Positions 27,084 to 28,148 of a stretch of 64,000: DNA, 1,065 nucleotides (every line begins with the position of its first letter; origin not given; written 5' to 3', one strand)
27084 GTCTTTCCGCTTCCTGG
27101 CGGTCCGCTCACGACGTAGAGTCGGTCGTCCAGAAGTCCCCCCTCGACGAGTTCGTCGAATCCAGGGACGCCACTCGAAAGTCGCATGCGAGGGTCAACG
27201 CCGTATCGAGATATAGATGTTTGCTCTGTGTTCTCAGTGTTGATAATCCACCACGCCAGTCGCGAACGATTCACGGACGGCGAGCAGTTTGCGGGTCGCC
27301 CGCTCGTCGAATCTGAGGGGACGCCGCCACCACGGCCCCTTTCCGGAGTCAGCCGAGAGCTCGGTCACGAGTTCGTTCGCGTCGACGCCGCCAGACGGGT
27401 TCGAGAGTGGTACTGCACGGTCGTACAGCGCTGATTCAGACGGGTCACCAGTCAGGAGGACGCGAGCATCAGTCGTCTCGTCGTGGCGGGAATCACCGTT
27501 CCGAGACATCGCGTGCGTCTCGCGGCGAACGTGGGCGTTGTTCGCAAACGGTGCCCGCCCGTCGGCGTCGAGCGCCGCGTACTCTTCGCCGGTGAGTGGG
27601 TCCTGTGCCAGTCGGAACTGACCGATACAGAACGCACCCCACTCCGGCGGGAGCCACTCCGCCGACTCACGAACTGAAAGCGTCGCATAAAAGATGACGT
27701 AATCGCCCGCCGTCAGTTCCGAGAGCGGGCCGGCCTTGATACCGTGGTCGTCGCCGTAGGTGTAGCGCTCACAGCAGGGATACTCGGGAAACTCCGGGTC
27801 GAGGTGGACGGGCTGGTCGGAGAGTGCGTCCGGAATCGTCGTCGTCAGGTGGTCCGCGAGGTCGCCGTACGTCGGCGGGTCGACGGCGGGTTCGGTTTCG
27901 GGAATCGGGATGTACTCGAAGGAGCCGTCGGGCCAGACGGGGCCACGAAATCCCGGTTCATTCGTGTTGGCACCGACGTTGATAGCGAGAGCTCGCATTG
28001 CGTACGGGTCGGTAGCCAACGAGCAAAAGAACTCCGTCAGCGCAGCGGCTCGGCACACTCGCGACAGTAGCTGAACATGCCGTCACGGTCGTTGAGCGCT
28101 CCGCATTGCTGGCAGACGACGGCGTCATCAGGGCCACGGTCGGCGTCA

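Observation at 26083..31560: Divergent KaiC-centred gene cluster: two KaiC-family ATPases, an uncharacterised (Nmad3-like?) protein, a Zn-ribbon membrane protein and a pseudo-receiver/PAS histidine kinase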

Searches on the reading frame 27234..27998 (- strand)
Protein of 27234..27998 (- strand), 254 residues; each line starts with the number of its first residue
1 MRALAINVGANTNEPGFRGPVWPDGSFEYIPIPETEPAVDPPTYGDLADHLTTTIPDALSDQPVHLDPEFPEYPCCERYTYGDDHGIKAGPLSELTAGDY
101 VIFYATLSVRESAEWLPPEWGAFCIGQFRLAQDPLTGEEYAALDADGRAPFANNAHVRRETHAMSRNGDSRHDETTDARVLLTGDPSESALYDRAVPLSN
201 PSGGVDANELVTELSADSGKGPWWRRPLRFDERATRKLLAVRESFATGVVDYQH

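Call 3: search_protein_families(library=pfam, proteins=[window:27234-27998:-], max_evalue=0.01)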
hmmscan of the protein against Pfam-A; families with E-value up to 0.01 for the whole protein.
window:27234-27998:- (254 aa): 1 family
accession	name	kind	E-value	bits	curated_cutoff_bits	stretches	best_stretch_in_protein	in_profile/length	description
PF18754.6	Nmad3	-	4.6e-46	157.9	27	1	2-238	1-245/247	Nucleotide modification associated domain 3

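Call 4: search_protein_families(library=ncbifam, proteins=[window:27234-27998:-], max_evalue=0.01)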
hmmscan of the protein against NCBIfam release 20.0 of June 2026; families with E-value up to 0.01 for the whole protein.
window:27234-27998:- (254 aa): 0 families

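Call 6: search_protein_families(library=padloc, proteins=[window:27234-27998:-], max_evalue=0.01)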
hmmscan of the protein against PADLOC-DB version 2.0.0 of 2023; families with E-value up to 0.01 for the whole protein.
window:27234-27998:- (254 aa): 0 families

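Call 8: find_homologous_proteins(query=window:27234-27998:-, max_evalue=0.001)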
Query window:27234-27998:- (254 aa): 1227 proteins with E <= 0.001 among 2465 candidates; the best 120 are listed.
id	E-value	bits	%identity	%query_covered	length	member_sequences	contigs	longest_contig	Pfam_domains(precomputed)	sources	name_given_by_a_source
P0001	7.3e-173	591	100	100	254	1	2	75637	PF18754.7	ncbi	ncbi:MAG: hypothetical protein V5A45_00705 [Haloarculaceae archaeon]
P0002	3.2e-145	501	88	100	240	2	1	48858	PF18754.7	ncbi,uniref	ncbi:hypothetical protein [Salinibaculum salinum]|uniref:Nmad3 family putative nucleotide modificati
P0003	2.4e-131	455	81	100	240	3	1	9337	PF18754.7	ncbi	-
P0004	3.8e-126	438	79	100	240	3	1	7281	PF18754.7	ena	-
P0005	1.7e-125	436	78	100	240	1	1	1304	PF18754.7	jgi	jgi:hypothetical protein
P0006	8.4e-125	434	77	100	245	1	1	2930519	PF18754.7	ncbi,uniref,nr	ncbi:hypothetical protein [Salinibaculum rarum]|uniref:Nmad3 family putative nucleotide modification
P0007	1.1e-124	433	73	100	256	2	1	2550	PF18754.7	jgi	jgi:hypothetical protein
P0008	1.1e-124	433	76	100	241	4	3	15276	PF18754.7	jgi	jgi:hypothetical protein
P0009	7.2e-124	431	77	100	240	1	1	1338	PF18754.7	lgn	-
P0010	1.1e-122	427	76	100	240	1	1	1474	PF18754.7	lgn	-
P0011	1.1e-121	423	75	100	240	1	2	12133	PF18754.7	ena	-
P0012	9.5e-121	420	75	95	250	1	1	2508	PF18754.7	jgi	-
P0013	1.0e-119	417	75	100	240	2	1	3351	PF18754.7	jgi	jgi:hypothetical protein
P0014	1.4e-119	416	74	100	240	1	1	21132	PF18754.7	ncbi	-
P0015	4.6e-119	415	75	100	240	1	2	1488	PF18754.7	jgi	jgi:hypothetical protein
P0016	6.4e-117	408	74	100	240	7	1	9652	PF18754.7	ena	-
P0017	2.1e-114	400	75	97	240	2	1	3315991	PF18754.7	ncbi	-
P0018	3.0e-114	399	74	96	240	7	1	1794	PF18754.7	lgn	-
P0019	1.2e-112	394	72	100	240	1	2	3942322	PF18754.7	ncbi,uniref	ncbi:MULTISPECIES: hypothetical protein [Salinibaculum]|uniref:Nmad3 family putative nucleotide modi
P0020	1.4e-112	394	73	98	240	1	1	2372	PF18754.7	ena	-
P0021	1.2e-111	390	71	97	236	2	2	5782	PF18754.7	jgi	jgi:hypothetical protein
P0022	1.2e-111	390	72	100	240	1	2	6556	PF18754.7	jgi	jgi:hypothetical protein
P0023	1.0e-110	387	69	100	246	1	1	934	PF18754.7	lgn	-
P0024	6.9e-108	378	68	100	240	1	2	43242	PF18754.7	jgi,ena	jgi:hypothetical protein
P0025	2.9e-106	373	71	95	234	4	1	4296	PF18754.7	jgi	jgi:hypothetical protein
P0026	2.0e-104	367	69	91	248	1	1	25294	PF18754.7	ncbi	-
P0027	2.4e-104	367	68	100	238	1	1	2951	PF18754.7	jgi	jgi:hypothetical protein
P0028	3.8e-104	366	67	99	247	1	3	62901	PF18754.7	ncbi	ncbi:MAG: hypothetical protein V5A39_02855 [Haloarculaceae archaeon]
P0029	8.1e-103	362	65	99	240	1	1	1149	PF18754.7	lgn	-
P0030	3.8e-102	359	67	98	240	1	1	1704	PF18754.7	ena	-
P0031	1.8e-101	357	67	95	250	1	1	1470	PF18754.7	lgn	-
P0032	2.5e-101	357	66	100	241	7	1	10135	PF18754.7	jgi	-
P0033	4.3e-101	356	65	100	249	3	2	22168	PF18754.7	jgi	jgi:hypothetical protein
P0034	4.4e-101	356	68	95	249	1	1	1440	PF18754.7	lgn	-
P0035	6.0e-101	355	65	98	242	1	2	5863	PF18754.7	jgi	jgi:hypothetical protein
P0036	7.4e-101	355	63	99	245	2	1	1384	PF18754.7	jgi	jgi:hypothetical protein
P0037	8.0e-101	355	65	98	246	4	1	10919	PF18754.7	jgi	jgi:hypothetical protein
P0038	2.7e-100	353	65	100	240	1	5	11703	PF18754.7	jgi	jgi:hypothetical protein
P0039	3.3e-99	350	69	94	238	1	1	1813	PF18754.7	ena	-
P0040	5.8e-99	349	67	98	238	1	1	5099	PF18754.7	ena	-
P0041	1.1e-98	348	66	96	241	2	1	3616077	PF18754.7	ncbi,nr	ncbi:hypothetical protein VB779_19415 [Haloarculaceae archaeon H-GB11]|nr:hypothetical protein [Halo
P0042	1.2e-98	348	62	98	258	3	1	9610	PF18754.7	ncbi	-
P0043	2.1e-98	347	67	94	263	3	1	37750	PF18754.7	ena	-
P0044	4.6e-98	346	67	94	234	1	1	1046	PF18754.7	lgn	-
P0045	5.1e-98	346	68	93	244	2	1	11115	PF18754.7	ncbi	-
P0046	8.7e-98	345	62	98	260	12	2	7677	PF18754.7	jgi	-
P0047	9.7e-98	345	65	99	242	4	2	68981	PF18754.7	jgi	jgi:hypothetical protein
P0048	1.0e-97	345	64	99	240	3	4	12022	PF18754.7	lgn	-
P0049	2.5e-97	344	67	96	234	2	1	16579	PF18754.7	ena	-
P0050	2.7e-97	343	64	99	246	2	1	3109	PF18754.7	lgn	-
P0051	3.0e-97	343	69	91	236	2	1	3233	PF18754.7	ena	-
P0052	4.9e-97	343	66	95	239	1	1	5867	PF18754.7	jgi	jgi:hypothetical protein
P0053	7.3e-97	342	67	94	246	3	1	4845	PF18754.7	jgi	-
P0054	8.2e-97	342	66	94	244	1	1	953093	PF18754.7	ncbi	ncbi:hypothetical protein ACKVMT_11715 [Halobacteriales archaeon Cl-PHB]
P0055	1.2e-96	341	66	96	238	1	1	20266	PF18754.7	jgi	-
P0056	1.2e-96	341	64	99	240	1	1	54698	PF18754.7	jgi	jgi:hypothetical protein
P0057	1.3e-96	341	64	100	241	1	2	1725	PF18754.7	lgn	-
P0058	1.4e-96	341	67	94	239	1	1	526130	PF18754.7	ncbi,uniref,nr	ncbi:hypothetical protein GRX03_05535 [Halovenus sp. WSH3]|uniref:Nucleotide modification associated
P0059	1.6e-96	341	66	94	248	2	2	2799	PF18754.7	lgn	-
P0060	2.7e-96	340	68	94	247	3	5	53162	PF18754.7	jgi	jgi:hypothetical protein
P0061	3.6e-96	340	64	96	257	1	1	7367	PF18754.7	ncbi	-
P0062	6.2e-96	339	67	95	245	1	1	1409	PF18754.7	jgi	jgi:hypothetical protein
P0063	6.7e-96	339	63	99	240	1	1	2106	PF18754.7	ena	-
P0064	7.2e-96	339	64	99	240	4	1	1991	PF18754.7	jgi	jgi:hypothetical protein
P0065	8.2e-96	339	59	100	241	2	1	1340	PF18754.7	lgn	-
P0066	1.1e-95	338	65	94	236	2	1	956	PF18754.7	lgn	-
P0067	1.4e-95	338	65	94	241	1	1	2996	PF18754.7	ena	-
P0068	1.4e-95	338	67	94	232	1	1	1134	PF18754.7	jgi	jgi:hypothetical protein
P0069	2.7e-95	337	65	94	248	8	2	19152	PF18754.7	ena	-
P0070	3.7e-95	336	60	98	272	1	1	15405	PF18754.7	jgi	-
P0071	3.7e-95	336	66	94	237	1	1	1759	PF18754.7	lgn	-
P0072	3.8e-95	336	67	94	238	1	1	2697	PF18754.7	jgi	-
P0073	6.1e-95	336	66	94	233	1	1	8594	PF18754.7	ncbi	-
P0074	6.1e-95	336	67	95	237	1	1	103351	PF18754.7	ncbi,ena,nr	ncbi:hypothetical protein BRC83_04960 [Halobacteriales archaeon QS_1_68_17]|nr:MAG: hypothetical pro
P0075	8.4e-95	335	68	94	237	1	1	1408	PF18754.7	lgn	-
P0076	1.2e-94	335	63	100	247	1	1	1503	PF18754.7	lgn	-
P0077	1.4e-94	335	66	96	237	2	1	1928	PF18754.7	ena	-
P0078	1.5e-94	334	63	98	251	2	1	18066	PF18754.7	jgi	jgi:hypothetical protein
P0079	1.7e-94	334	62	98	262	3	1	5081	PF18754.7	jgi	-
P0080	2.9e-94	333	65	94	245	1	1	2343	PF18754.7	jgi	jgi:hypothetical protein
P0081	3.6e-94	333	64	94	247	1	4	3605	PF18754.7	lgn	-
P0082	4.1e-94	333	65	94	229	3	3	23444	PF18754.7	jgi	jgi:hypothetical protein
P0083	4.1e-94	333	67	94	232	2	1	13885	PF18754.7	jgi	-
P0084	4.4e-94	333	65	96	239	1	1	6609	PF18754.7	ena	-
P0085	5.2e-94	333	65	94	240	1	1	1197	PF18754.7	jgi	jgi:hypothetical protein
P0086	6.4e-94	332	62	98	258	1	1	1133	PF18754.7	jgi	jgi:hypothetical protein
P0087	7.2e-94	332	66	95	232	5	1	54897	PF18754.7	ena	-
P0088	7.3e-94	332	66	94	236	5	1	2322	PF18754.7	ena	-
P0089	8.8e-94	332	65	96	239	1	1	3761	PF18754.7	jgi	jgi:hypothetical protein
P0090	9.3e-94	332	65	97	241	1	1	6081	PF18754.7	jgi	jgi:hypothetical protein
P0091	1.6e-93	331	65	94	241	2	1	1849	PF18754.7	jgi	-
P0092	1.8e-93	331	65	94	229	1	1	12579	PF18754.7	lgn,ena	-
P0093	2.3e-93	331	63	94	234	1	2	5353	PF18754.7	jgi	jgi:hypothetical protein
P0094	2.4e-93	330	66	91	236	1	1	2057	PF18754.7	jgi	-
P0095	2.8e-93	330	64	94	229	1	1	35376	PF18754.7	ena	-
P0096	2.9e-93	330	64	94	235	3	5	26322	PF18754.7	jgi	jgi:hypothetical protein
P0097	3.0e-93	330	64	96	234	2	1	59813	PF18754.7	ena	-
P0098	4.6e-93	330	64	94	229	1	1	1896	PF18754.7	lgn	-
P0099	6.1e-93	329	65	94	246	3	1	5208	PF18754.7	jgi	jgi:hypothetical protein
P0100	8.3e-93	329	63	94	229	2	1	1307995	PF18754.7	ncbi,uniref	ncbi:hypothetical protein [Halovenus halobia]|uniref:Nmad3 family putative nucleotide modification p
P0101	9.1e-93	329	65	94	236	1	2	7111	PF18754.7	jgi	jgi:hypothetical protein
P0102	1.0e-92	328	64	94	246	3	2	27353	PF18754.7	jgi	-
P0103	1.1e-92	328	62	94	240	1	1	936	PF18754.7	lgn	-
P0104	1.4e-92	328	65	95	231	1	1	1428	PF18754.7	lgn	-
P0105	1.8e-92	328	63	94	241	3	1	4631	PF18754.7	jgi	jgi:hypothetical protein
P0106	2.8e-92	327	64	95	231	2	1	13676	PF18754.7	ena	-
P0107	2.8e-92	327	64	95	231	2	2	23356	PF18754.7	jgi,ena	-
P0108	3.2e-92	327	64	95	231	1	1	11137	PF18754.7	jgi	-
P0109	3.8e-92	327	64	94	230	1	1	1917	PF18754.7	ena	-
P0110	4.0e-92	326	65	96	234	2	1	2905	PF18754.7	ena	-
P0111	4.1e-92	326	63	96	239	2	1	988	PF18754.7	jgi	jgi:hypothetical protein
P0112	4.8e-92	326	66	97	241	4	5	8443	PF18754.7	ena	-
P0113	5.5e-92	326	62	95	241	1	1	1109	PF18754.7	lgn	-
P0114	5.7e-92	326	65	95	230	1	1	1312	PF18754.7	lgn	-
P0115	7.0e-92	326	64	96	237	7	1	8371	PF18754.7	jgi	jgi:hypothetical protein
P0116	7.0e-92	326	61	100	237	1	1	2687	PF18754.7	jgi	-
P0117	8.0e-92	325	64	98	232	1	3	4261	PF18754.7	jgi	jgi:hypothetical protein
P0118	8.3e-92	325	65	94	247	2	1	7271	PF18754.7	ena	-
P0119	1.1e-91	325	64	95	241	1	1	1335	PF18754.7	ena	-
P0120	1.1e-91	325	65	95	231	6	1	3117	PF18754.7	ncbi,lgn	ncbi:MAG: hypothetical protein ACOCY1_04650 [Halovenus sp.]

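Call 11: find_related_loci(query=A1, collection=genome_contigs, flank=10000)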
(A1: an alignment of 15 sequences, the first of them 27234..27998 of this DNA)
Query A1 (254 aa) in genome_contigs; peptide patterns used: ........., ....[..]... (x = any residue, [..] = any of these).
318 stretches matched a pattern; 219 encode a relative of the query (tblastn E <= 1e-3); the best 80 are kept; 80 distinct loci.
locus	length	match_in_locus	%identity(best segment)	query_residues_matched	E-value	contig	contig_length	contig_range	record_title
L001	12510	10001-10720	88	1-254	1e-147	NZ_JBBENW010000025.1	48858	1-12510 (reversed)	Salinibaculum salinum strain YCN56 Scaffold20_1, whole genome shotgun sequence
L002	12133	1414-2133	76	1-254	1e-128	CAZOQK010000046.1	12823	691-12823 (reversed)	MAG TPA_asm: uncultured Halobacteriales archaeon isolate SRP090399_co1_61 genome assembly, contig: NODE_1996_length_1282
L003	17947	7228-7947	74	1-254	1e-123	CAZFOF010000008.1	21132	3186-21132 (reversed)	MAG TPA_asm: uncultured Halobacteriales archaeon isolate SRP185896_co2_351 genome assembly, contig: NODE_1571_length_211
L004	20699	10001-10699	75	1-247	6e-117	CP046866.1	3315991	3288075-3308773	Salinibaculum litoreum strain HD8-45 chromosome, complete genome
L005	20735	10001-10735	77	1-254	1e-126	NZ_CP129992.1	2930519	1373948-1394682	Salinibaculum rarum strain KK48 chromosome, complete genome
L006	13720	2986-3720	67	1-251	2e-110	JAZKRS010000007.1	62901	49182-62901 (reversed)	MAG: Haloarculaceae archaeon isolate NA-0cm_bin.19 NODE_70_length_62901_cov_35.217325, whole genome shotgun sequence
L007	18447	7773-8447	69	1-232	2e-105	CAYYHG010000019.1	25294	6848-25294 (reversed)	MAG TPA_asm: uncultured Halobacteriales archaeon isolate SRP185896_co2_171 genome assembly, contig: NODE_1019_length_252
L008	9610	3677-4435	62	1-250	1e-105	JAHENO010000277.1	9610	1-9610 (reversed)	MAG: Haloarculaceae archaeon isolate BinSanityLC-kmean-bin_18-bin_0-refined_0 c_000003136212, whole genome shotgun seque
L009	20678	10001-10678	68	1-239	2e-105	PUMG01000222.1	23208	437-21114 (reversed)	MAG: Halovenus sp. isolate B1Sed10_238R1 B1-Sed10-C1993, whole genome shotgun sequence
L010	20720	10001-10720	65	1-253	2e-104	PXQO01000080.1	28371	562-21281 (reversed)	MAG: Halobacteriales archaeon QH_2_65_14 qh_2_scaffold_473, whole genome shotgun sequence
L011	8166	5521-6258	62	1-250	2e-103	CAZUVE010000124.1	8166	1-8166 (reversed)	MAG TPA_asm: uncultured Halobacteriales archaeon isolate SRP185896_co2_291 genome assembly, contig: NODE_11895_length_81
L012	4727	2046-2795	62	1-249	1e-101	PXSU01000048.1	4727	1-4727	MAG: Halobacteriales archaeon SW_9_67_25 sw_9_scaffold_2180, whole genome shotgun sequence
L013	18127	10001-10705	66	1-245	8e-101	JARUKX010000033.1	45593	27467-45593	Haloarculaceae archaeon H-GB1-1 33, whole genome shotgun sequence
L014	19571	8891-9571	67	1-242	3e-100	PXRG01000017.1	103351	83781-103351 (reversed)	MAG: Halobacteriales archaeon QS_1_68_17 qs_1_scaffold_265, whole genome shotgun sequence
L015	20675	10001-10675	67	1-238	1e-99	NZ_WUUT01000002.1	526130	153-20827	Halovenus carboxidivorans strain WSH3 Ga0216322_102, whole genome shotgun sequence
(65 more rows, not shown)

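Call 30: search_solved_structures(query=A1, max_evalue=10)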
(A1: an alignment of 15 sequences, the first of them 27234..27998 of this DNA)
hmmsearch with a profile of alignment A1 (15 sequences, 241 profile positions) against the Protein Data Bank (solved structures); distinct sequences matched with E-value up to 10: 3.
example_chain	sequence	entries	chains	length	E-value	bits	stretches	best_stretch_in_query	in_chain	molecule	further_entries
3cqo_A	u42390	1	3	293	0.15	14.8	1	155-218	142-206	FBP32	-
3mw8_A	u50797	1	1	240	1.1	12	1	87-141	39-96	Uroporphyrinogen-III synthase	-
1weu_A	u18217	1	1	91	1.3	11.7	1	43-88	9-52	inhibitor of growth family, member 4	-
